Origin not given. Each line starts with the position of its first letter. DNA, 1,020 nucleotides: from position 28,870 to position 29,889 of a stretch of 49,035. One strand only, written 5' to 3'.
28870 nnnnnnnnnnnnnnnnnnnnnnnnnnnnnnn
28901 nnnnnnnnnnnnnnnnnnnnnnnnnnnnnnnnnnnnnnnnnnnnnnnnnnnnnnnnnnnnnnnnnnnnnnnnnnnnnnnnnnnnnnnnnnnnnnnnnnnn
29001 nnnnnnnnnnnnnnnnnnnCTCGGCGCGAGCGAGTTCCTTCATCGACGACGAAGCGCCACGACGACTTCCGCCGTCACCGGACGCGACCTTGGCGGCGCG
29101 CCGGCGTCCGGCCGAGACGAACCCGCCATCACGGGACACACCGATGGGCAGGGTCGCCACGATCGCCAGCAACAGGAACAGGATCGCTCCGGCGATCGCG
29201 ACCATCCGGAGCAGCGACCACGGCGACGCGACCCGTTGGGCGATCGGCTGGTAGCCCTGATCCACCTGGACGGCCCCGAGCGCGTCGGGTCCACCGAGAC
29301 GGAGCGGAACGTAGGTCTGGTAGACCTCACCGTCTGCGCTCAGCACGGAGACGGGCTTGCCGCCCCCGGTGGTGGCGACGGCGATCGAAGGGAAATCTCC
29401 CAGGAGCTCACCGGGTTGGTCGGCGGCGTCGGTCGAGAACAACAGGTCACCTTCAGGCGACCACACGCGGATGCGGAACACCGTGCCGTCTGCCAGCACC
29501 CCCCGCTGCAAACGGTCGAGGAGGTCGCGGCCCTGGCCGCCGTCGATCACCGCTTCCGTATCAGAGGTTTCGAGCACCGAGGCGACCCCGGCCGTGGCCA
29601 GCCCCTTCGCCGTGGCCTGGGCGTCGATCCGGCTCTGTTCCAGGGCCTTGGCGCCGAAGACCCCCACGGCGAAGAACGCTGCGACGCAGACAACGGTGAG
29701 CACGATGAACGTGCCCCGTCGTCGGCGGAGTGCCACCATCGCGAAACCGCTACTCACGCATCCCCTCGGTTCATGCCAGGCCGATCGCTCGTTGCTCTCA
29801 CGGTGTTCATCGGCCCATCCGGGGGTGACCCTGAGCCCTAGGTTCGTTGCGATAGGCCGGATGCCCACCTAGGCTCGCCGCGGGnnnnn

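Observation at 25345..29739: Sensor-like ectodomain fused to a >1100-aa cytoplasmic coiled coil with no output domain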

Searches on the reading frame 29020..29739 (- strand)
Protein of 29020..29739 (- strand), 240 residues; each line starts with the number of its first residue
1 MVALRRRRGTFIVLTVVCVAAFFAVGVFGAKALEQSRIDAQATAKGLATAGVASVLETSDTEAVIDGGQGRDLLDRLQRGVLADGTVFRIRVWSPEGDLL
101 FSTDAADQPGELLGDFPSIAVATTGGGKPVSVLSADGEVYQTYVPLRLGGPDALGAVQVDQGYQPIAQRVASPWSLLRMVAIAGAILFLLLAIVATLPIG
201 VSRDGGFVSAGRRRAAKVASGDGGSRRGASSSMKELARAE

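Call 10: find_homologous_proteins(query=window:29020-29739:-, max_evalue=0.001)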
Query seq(240 aa) (240 aa): 8 proteins with E <= 0.001 among 8000 candidates.
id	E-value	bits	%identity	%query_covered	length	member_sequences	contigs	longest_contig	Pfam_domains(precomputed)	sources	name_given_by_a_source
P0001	9.1e-139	478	97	100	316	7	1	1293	-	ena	-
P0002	1.3e-76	275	66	90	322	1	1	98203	-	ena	-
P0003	6.6e-62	227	56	88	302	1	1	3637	-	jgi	jgi:hypothetical protein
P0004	9.2e-60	220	54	88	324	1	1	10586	-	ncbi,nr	ncbi:MAG: hypothetical protein OEW46_04650, partial [Actinomycetota bacterium]|nr:hypothetical prote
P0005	6.0e-49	185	67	61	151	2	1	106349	-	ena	-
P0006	7.3e-34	135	52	58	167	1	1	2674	-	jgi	jgi:hypothetical protein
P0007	1.8e-30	124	54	53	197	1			-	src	-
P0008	4.7e-24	103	45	55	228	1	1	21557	-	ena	-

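Call 12: find_encoding_contigs(protein=P0002, flank=10000, max_places=3)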
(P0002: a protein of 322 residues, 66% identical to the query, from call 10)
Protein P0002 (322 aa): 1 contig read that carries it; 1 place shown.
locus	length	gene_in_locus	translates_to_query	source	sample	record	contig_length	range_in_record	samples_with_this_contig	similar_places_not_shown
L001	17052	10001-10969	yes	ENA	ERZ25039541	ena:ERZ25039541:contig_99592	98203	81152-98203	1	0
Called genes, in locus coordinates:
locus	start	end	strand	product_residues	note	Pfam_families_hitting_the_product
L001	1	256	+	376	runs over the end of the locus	PF07690:MFS_1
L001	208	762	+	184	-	-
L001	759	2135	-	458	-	PF00083:Sugar_tr (weak), PF07690:MFS_1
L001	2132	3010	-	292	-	PF00962:A_deaminase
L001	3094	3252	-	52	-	PF00962:A_deaminase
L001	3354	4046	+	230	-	PF02678:Pirin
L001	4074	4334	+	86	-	PF05726:Pirin_C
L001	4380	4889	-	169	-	PF04073:tRNA_edit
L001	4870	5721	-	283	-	PF12146:Hydrolase_4, PF00561:Abhydrolase_1, PF00975:Thioesterase (faint), PF12697:Abhydrolase_6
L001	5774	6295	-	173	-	-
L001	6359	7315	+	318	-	PF00892:EamA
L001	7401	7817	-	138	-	PF00581:Rhodanese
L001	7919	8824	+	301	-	PF00092:VWA, PF13519:VWA_2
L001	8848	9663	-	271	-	PF13472:Lipase_GDSL_2 (weak)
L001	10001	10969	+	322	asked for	-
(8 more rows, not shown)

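Call 13: find_encoding_contigs(protein=P0004, flank=10000, max_places=3)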
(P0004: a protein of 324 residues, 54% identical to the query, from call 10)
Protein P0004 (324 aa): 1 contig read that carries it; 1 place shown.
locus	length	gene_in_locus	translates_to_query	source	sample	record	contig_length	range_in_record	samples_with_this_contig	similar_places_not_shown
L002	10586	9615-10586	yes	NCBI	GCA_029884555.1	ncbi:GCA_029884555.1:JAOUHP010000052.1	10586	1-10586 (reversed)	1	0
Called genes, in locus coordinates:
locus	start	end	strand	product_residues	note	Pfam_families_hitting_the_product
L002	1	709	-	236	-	PF00962:A_deaminase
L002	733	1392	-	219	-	PF04961:FTCD_C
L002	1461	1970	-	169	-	PF04073:tRNA_edit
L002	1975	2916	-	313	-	PF00248:Aldo_ket_red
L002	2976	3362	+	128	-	PF02311:AraC_binding (weak), PF07883:Cupin_2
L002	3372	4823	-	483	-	PF03824:NicO (faint)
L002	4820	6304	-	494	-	PF23914:TPR_CcmH_CycH (faint), PF13176:TPR_7 (faint), PF13174:TPR_6 (faint), PF13181:TPR_8 (faint), PF13371:TPR_9 (faint), PF13432:TPR_16, PF14559:TPR_19, PF13432:TPR_16, +7 more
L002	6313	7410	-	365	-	PF14224:DUF4331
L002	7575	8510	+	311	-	PF00892:EamA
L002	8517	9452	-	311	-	PF13472:Lipase_GDSL_2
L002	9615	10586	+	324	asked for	?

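Call 20: find_related_loci(query=A1, collection=genome_contigs, flank=10000)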
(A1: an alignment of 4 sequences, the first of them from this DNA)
Query A1 (217 aa) in genome_contigs; peptide patterns used: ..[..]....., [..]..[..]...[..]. (x = any residue, [..] = any of these).
134 stretches matched a pattern; 19 encode a relative of the query (tblastn E <= 1e-3); 19 distinct loci.
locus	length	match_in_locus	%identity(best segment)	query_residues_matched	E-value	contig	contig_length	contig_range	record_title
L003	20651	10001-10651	99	1-217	3e-141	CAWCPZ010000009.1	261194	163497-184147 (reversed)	MAG: uncultured Actinomycetes bacterium isolate MFD05176.bin.1.125 genome assembly, contig: contig_26293, whole genome s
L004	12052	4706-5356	99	1-217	1e-140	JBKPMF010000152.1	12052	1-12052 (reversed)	MAG: Actinomycetota bacterium isolate GS_HAYS_MAG_00073 GS_HAYS_000001834072, whole genome shotgun sequence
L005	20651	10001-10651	99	1-217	9e-141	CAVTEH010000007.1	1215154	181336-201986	MAG: uncultured Actinomycetota bacterium isolate MFD00962.bin.3.339 genome assembly, contig: contig_33530, whole genome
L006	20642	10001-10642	69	1-216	4e-89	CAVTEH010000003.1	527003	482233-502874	MAG: uncultured Actinomycetota bacterium isolate MFD00962.bin.3.339 genome assembly, contig: contig_16328, whole genome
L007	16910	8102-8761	61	1-217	5e-76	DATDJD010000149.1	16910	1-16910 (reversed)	MAG TPA_asm: Actinomycetota bacterium isolate SMAG_U321 k141_316772, whole genome shotgun sequence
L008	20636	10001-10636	55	1-212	2e-69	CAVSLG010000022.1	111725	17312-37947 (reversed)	MAG: uncultured Actinomycetes bacterium isolate MFD05176.bin.2.78 genome assembly, contig: contig_52764, whole genome sh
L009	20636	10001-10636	56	1-212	2e-67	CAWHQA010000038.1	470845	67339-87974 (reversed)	MAG: uncultured Actinomycetes bacterium isolate MFD08497.bin.2.117 genome assembly, contig: contig_94854, whole genome s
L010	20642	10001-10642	54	1-215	2e-66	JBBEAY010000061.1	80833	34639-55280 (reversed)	MAG: Actinomycetota bacterium isolate LejiaF_68_95 Lejia_F_497_length_80833_cov_58, whole genome shotgun sequence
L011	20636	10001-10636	56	1-212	1e-65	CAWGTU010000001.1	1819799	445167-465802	MAG: uncultured Actinomycetes bacterium isolate MFD09779.bin.1.204 genome assembly, contig: contig_2651, whole genome sh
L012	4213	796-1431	56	1-212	3e-65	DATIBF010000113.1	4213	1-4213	MAG TPA_asm: Gaiellaceae bacterium isolate SMAG_U16283 k141_586473, whole genome shotgun sequence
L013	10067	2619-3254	55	1-212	9e-65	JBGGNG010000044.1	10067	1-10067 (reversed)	MAG: Actinomycetota bacterium isolate bin.036 k141_1493596, whole genome shotgun sequence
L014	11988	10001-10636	54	1-212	5e-63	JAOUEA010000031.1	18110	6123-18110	MAG: Actinomycetota bacterium isolate 4_1_Jan_SF_Bin49 4_1_Jan_SF_Bin49_scaffold_1067_c1, whole genome shotgun sequence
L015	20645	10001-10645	53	1-215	7e-63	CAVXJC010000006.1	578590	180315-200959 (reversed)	MAG: uncultured Actinomycetes bacterium isolate MFD05567.bin.1.54 genome assembly, contig: contig_61900, whole genome sh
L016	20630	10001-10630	55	3-212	5e-61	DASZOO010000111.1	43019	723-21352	MAG TPA_asm: Actinomycetota bacterium isolate SMAG_U5947 k141_3054559, whole genome shotgun sequence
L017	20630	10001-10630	54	3-212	3e-58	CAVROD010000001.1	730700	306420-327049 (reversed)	MAG: uncultured Actinomycetes bacterium isolate MFD04935.bin.2.28 genome assembly, contig: contig_12147, whole genome sh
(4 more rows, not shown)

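Call 23: search_protein_representatives(alignment_id=A1)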
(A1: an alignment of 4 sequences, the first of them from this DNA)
Query: 4 sequences, 217 profile positions. Proteins with E-value up to 0.001 (for the whole library): 456; up to 1e-10: 186; up to 1e-30: 13. The best 150 are listed.
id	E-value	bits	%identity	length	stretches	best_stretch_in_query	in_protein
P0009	3.5e-112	389.3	-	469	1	1-217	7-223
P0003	4.0e-112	389.1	-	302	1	1-217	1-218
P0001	5.5e-112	388.6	-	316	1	1-217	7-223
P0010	1.8e-96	337.9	-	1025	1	1-216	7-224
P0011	1.0e-95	335.5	-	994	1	1-215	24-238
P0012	3.8e-95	333.6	-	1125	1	1-214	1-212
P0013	2.2e-88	311.5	-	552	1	20-216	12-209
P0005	2.0e-69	249.5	-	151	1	1-147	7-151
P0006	6.2e-59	215.2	-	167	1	88-214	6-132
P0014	1.3e-52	194.5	-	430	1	1-125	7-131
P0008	6.3e-45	169.4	-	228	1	82-217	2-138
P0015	4.6e-34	133.9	-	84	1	10-93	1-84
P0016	5.3e-33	130.5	-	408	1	3-204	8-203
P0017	1.6e-30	122.3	-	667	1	4-200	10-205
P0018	5.8e-29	117.3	-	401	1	3-212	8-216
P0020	8.5e-28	113.4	-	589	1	1-205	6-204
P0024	8.8e-25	103.6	-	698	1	17-200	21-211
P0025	2.5e-24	102.1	-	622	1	4-204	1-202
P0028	2.2e-23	99.0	-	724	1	5-199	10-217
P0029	1.2e-22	96.6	-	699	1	14-196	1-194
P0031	4.9e-22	94.6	-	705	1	6-193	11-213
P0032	5.8e-22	94.4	-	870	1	12-193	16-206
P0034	1.6e-21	93.0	-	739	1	7-213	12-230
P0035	7.4e-21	90.8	-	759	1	12-193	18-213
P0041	5.4e-20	87.9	-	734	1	5-193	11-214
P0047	8.5e-20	87.3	-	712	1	18-200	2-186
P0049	1.5e-19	86.5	-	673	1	10-215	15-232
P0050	2.3e-19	85.9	-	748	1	7-210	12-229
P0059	1.4e-18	83.3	-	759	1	5-203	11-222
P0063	2.9e-18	82.3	-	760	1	18-189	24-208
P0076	1.9e-17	79.6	-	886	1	5-181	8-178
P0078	2.3e-17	79.3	-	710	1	5-203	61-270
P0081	3.4e-17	78.8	-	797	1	10-215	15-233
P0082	4.3e-17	78.4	-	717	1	7-198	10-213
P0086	9.3e-17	77.4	-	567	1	1-210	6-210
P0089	1.7e-16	76.5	-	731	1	7-193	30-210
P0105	1.1e-15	73.9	-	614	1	23-184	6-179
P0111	1.4e-15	73.5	-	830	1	13-215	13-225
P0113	2.0e-15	73.0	-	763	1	13-190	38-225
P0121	3.5e-14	68.9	-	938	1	7-207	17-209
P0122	4.3e-14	68.6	-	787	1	8-192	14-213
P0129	7.2e-14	67.9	-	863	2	8-192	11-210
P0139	3.5e-13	65.7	-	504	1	13-202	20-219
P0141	5.8e-13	64.9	-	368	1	4-188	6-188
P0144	7.9e-13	64.5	-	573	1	5-189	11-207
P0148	1.4e-12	63.7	-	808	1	21-194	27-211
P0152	2.1e-12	63.1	-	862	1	14-195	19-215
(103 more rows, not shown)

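Call 25: predict_structure(alignment_id=A1)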
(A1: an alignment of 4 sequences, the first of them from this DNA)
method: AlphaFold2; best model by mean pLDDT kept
length: 217 residues; sequences in the alignment: 4
mean_pLDDT: 61.1   pTM: 0.45
mean pLDDT of the five models: 61.1, 56.8, 55.6, 52.5, 45.0
residues with pLDDT >= 90: 0; 70-90: 45; 50-70: 147; < 50: 25
segments of 3 or more residues with pLDDT < 50: 200-217
pLDDT, mean of each block of 10 residues (from residue 1): 54 70 66 62 64 58 53 65 63 71 68 60 60 67 64 66 57 57 74 62 39 37
secondary structure, 60 per line:
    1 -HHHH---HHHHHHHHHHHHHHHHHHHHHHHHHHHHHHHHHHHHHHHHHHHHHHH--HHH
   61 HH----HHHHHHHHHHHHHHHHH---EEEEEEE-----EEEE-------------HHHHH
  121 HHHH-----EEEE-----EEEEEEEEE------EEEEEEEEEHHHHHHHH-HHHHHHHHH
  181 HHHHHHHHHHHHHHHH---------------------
elements in order: H2-5 H9-55 H58-62 H67-83 E87-93 E99-102 H116-124 E130-133 E139-147 E154-162 H163-170 H172-196

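Call 28: list_cluster_members(proteins=[P0024, P0028, P0031, P0035, P0041, P0017, P0032, P0059, P0076, P0016])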
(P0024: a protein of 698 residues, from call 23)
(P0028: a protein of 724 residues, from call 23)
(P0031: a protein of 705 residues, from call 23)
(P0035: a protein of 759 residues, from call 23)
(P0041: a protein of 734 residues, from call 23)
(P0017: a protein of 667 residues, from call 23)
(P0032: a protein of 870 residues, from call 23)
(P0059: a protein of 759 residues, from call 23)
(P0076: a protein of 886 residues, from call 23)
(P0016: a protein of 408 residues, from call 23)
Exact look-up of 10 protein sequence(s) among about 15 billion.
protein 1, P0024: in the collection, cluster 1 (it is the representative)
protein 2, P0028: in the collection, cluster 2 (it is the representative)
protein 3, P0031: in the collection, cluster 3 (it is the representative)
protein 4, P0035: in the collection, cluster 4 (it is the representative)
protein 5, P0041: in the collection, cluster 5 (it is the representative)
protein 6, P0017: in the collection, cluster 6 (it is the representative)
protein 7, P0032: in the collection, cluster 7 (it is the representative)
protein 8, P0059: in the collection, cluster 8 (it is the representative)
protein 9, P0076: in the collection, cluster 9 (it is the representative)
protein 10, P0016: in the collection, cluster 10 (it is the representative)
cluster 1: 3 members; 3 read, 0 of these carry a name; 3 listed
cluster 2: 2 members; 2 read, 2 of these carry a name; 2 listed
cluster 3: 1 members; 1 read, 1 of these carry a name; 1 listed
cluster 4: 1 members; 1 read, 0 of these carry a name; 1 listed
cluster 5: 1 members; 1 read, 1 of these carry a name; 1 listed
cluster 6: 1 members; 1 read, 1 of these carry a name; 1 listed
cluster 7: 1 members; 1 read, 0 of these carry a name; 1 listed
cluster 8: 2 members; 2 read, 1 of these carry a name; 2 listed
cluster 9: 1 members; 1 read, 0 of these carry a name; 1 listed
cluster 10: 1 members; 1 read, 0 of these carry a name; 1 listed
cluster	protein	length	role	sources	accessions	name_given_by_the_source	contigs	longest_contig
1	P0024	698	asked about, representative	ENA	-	-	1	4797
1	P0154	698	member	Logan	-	-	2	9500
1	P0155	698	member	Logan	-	-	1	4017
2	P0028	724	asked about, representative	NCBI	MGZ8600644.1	MAG: hypothetical protein ACXWX6_10655 [Actinomycetota bacterium]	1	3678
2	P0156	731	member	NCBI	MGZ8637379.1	MAG: hypothetical protein ACXWX2_10470 [Actinomycetota bacterium]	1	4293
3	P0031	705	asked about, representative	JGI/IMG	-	hypothetical protein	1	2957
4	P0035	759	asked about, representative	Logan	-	-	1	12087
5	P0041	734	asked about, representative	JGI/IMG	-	hypothetical protein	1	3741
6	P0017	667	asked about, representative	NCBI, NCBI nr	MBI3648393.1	MAG: hypothetical protein HY240_06565 [Actinobacteria bacterium] | hypothetical protein [Actinomycetota bacterium]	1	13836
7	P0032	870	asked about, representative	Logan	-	-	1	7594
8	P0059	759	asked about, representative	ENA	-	-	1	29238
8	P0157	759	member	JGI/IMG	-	signal transduction histidine kinase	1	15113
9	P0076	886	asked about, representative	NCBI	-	-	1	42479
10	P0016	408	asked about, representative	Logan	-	-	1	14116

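Call 29: search_protein_families(library=pfam, proteins=[P0059, P0076, P0105, P0121, P0139, P0144, P0029, P0082, P0041, P0032], max_evalue=0.001)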
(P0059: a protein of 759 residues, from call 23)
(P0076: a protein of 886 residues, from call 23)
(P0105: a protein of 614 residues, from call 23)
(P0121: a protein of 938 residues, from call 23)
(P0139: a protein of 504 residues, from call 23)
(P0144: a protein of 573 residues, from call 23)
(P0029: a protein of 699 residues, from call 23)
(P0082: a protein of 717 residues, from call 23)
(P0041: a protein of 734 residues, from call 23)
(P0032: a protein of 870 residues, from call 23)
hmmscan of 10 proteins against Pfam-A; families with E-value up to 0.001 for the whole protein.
P0059 (759 aa): 2 families
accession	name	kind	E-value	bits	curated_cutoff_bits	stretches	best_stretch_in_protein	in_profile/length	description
PF02518.31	HATPase_c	-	6.7e-10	39.8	26.4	1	651-738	2-110/111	Histidine kinase-, DNA gyrase B-, and HSP90-like ATPase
PF00261.25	Tropomyosin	-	0.00061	19.7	38.6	1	249-425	17-201/242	Tropomyosin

P0076 (886 aa): 1 family
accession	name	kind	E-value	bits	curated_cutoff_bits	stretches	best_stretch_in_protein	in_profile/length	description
PF02518.31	HATPase_c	-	7.2e-06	26.9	26.4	1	782-867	2-110/111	Histidine kinase-, DNA gyrase B-, and HSP90-like ATPase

P0105 (614 aa): 2 families
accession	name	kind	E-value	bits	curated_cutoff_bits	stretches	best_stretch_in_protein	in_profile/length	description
PF02518.31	HATPase_c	-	1.1e-10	42.4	26.4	1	493-582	2-110/111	Histidine kinase-, DNA gyrase B-, and HSP90-like ATPase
PF00512.31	HisKA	-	1.1e-05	25.8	26.9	1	398-450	13-65/66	His Kinase A (phospho-acceptor) domain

P0121 (938 aa): 0 families

P0139 (504 aa): 3 families
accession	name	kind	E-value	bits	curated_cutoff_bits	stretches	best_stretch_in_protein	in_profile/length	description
PF02518.31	HATPase_c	-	1.2e-29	103.4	26.4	1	367-477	2-110/111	Histidine kinase-, DNA gyrase B-, and HSP90-like ATPase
PF00512.31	HisKA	-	7.5e-19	68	26.9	1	256-323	1-65/66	His Kinase A (phospho-acceptor) domain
PF13581.12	HATPase_c_2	-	5.6e-06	26.8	27.4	1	367-457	28-113/127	Histidine kinase-like ATPase domain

P0144 (573 aa): 1 family
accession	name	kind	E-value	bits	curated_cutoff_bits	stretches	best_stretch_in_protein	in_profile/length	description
PF02518.31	HATPase_c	-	1.1e-05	26.3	26.4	1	469-558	2-108/111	Histidine kinase-, DNA gyrase B-, and HSP90-like ATPase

P0029 (699 aa): 0 families

P0082 (717 aa): 0 families

P0041 (734 aa): 1 family
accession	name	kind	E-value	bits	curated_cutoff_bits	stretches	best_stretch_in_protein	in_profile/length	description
PF24627.1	PUMA_CC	-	0.00027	21.3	30.1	1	577-639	10-72/74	PUMA coiled-coil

P0032 (870 aa): 0 families

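Call 35: search_solved_structures(query=A3, max_evalue=10, show_alignments=2)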
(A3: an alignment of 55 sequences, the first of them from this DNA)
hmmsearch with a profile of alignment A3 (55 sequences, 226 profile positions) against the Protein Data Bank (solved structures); distinct sequences matched with E-value up to 10: 0.

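Call 37: find_homologous_proteins(query=A3, max_evalue=0.00001)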
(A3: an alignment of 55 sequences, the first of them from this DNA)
Query A3 (55 sequences) (217 aa, profile of the alignment): 9 proteins with E <= 0.00001 among 8000 candidates.
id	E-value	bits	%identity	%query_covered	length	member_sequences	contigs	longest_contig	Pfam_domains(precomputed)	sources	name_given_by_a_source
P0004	4.7e-60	221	54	98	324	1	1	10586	-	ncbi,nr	ncbi:MAG: hypothetical protein OEW46_04650, partial [Actinomycetota bacterium]|nr:hypothetical prote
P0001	7.0e-59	217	99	100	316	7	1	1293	-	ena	-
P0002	1.5e-57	213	66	100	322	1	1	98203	-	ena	-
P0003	8.4e-57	210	56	98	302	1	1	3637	-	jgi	jgi:hypothetical protein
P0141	8.2e-52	194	28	74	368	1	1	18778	-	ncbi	-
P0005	1.8e-39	154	67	68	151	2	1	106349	-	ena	-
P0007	1.5e-31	128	54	59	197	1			-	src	-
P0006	5.2e-31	126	53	59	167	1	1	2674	-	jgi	jgi:hypothetical protein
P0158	7.2e-30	122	59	50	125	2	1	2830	-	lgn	-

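Call 38: list_cluster_members(proteins=[P0049, P0081, P0089, P0063, P0113, P0020, P0086, P0139, P0105, P0025])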
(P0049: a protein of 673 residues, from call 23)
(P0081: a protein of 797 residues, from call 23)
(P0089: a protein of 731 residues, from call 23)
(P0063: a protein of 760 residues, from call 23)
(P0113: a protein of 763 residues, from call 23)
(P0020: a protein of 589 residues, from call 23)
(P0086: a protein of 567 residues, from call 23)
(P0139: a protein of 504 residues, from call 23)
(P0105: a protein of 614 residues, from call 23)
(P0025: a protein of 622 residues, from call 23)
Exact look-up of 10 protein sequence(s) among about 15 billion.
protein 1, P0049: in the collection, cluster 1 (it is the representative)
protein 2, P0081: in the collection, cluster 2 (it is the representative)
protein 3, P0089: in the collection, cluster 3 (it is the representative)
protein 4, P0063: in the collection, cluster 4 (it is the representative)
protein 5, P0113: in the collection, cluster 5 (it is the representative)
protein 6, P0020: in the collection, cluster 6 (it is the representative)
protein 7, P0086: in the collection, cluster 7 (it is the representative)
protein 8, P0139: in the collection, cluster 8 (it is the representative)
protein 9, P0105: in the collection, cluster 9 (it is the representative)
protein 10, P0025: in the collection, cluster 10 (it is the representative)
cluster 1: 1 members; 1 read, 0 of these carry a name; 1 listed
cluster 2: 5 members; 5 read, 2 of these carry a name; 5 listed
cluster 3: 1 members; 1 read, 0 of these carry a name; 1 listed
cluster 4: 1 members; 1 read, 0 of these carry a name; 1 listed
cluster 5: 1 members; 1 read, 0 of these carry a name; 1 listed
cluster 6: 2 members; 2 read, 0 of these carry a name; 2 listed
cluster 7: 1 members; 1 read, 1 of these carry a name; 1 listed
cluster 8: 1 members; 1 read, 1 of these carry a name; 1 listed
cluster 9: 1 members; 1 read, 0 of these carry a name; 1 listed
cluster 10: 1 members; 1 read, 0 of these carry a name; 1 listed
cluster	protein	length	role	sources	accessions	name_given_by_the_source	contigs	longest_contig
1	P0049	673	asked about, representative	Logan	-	-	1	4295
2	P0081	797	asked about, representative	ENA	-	-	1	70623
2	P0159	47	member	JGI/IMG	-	hypothetical protein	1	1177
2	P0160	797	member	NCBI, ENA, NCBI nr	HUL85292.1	MAG TPA: hypothetical protein VLX89_07235 [Actinomycetota bacterium] | hypothetical protein [Actinomycetota bacterium]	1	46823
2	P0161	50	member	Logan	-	-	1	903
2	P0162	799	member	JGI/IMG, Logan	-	-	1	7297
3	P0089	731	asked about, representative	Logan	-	-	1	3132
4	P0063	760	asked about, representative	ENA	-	-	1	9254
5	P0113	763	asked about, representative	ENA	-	-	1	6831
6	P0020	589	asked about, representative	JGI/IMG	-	-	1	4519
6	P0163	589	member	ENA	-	-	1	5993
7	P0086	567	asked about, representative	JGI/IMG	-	predicted nucleic acid-binding Zn-ribbon protein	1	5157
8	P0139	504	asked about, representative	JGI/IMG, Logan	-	signal transduction histidine kinase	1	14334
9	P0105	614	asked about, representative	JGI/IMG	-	-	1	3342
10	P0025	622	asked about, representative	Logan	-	-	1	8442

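Call 39: predict_structure(alignment_id=A3)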
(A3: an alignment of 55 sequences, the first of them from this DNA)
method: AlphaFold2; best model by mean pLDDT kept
length: 217 residues; sequences in the alignment: 55
mean_pLDDT: 91.1   pTM: 0.80
mean pLDDT of the five models: 91.1, 91.0, 89.9, 89.1, 89.1
residues with pLDDT >= 90: 171; 70-90: 29; 50-70: 17; < 50: 0
segments of 3 or more residues with pLDDT < 50: none
pLDDT, mean of each block of 10 residues (from residue 1): 84 91 94 96 97 95 95 95 94 96 93 88 95 97 97 97 95 91 92 86 65 63
secondary structure, 60 per line:
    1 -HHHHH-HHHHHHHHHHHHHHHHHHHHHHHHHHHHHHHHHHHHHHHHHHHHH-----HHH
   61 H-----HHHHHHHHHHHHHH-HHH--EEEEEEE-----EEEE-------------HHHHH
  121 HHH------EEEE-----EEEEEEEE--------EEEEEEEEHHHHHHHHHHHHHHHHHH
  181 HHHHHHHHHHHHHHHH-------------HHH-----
elements in order: H2-6 H8-52 H58-61 H67-80 E87-93 E99-102 H116-123 E130-133 E139-146 E155-162 H163-196

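Call 41: fold_search(model_id=the predicted structure, library=pdb)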
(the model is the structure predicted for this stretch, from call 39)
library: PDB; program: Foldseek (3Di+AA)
matches with E <= 10: 660; with E <= 0.001: 13
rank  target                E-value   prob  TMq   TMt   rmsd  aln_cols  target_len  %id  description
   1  9a5d_A                6.1e-07  1.00  0.55  0.23   5.3       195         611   14  Integrative model of WALK-YYCH by crosslinking MS and deep learning (released 2024-09-18)
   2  4ywz_A                6.2e-06  1.00  0.46  0.64   4.7       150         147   13  Crystal structure of the extracellular receptor domain of the essential sensor kinase WalK from Staphylococcus aureus (released 2016-03-30)
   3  7dud_A                1.3e-05  1.00  0.47  0.65   4.3       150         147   13  Crystal Structure of erWalK (released 2022-01-19)
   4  5is1                  2.1e-05  1.00  0.46  0.65   4.6       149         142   13  Crystal structure of the extracellular domain of sensor histidine kinase YycG from Staphylococcus aureus at 2.0 Angstrom (released 2016-07-20)
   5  4ywz_B                2.9e-05  1.00  0.47  0.66   4.2       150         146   13  Crystal structure of the extracellular receptor domain of the essential sensor kinase WalK from Staphylococcus aureus (released 2016-03-30)
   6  6w3s_A                3.9e-04  1.00  0.44  0.40   6.0       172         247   13  Crystal structure of ligand-binding domain of Campylobacter jejuni chemoreceptor Tlp3 in complex with L-leucine (released 2020-05-20)
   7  9heh                  4.1e-04  1.00  0.33  0.27   3.9       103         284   20  Structure of the ligand binding domain of the chemoreceptor MkcA (DSOMK10_RS0100305) of Dickeya solani MK10 in complex w (released 2025-08-06)
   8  3e4p_B                4.6e-04  1.00  0.32  0.28  10.3       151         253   16  Crystal structure of malonate occupied DctB (released 2008-10-21)
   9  6w3r_A                5.5e-04  1.00  0.45  0.40   5.9       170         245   13  Crystal structure of ligand-binding domain of Campylobacter jejuni chemoreceptor Tlp3 in complex with 3-methylisoleuci (released 2020-05-20)
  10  6w3o_A                6.6e-04  1.00  0.45  0.41   5.8       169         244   11  Crystal structure of ligand-binding domain of Campylobacter jejuni chemoreceptor Tlp3 in complex with 4-methylisoleuci (released 2020-05-20)
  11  6w3x_A                8.4e-04  1.00  0.44  0.40   5.9       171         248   13  Crystal structure of ligand-binding domain of Campylobacter jejuni chemoreceptor Tlp3 in complex with L-valine (released 2020-05-20)
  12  4jgo_B                8.4e-04  1.00  0.43  0.44   5.9       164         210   13  The crystal structure of sporulation kinase d sensor domain from Bacillus subtilis subsp. (released 2013-05-15)
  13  4xmr_B                9.4e-04  1.00  0.43  0.38   5.7       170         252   13  Crystal structure of the sensory domain of the Campylobacter jejuni chemoreceptor Tlp3 (CcmL) with isoleucine bound. (released 2015-11-04)
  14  4xmr_A                1.1e-03  1.00  0.45  0.41   5.8       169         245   11  Crystal structure of the sensory domain of the Campylobacter jejuni chemoreceptor Tlp3 (CcmL) with isoleucine bound. (released 2015-11-04)
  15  9rc2                  1.1e-03  1.00  0.42  0.38   8.0       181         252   15  DvhD, periplasmic domain (released 2026-03-04)
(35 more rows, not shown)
